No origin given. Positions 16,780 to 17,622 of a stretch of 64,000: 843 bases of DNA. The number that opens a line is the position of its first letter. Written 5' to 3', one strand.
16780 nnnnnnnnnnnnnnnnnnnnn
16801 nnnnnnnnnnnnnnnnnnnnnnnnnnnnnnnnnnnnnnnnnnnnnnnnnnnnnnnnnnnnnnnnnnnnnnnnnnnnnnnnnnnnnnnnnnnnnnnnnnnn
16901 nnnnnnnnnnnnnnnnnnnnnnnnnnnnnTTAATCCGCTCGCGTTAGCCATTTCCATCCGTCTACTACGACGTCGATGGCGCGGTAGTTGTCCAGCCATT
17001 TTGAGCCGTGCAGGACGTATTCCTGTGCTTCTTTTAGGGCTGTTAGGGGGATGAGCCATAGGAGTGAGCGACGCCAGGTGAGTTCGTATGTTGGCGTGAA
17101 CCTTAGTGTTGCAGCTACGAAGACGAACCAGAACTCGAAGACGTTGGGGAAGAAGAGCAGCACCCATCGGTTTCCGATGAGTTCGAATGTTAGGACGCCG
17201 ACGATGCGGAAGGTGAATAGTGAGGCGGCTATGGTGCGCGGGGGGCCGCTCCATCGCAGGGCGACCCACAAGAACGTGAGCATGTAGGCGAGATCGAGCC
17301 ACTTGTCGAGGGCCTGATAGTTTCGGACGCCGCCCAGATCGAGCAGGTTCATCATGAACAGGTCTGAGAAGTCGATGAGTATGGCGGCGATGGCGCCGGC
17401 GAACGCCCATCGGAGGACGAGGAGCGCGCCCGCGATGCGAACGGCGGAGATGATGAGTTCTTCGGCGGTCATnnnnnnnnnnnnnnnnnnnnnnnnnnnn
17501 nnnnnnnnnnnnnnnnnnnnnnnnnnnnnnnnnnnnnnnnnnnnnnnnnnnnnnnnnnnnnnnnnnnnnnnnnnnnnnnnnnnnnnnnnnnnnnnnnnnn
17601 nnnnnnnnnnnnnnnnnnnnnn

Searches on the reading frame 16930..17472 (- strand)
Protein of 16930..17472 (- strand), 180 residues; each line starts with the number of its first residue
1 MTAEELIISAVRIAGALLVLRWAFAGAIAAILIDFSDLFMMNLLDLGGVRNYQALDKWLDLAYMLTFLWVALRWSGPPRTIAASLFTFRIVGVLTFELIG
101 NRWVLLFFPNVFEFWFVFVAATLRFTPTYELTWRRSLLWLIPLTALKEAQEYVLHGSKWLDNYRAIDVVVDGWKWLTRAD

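Call 69: find_encoding_contigs(protein=window:16930-17472:-, flank=8000, max_places=10)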
Protein window:16930-17472:- (180 aa): no gene with exactly this product is on record in the collection.
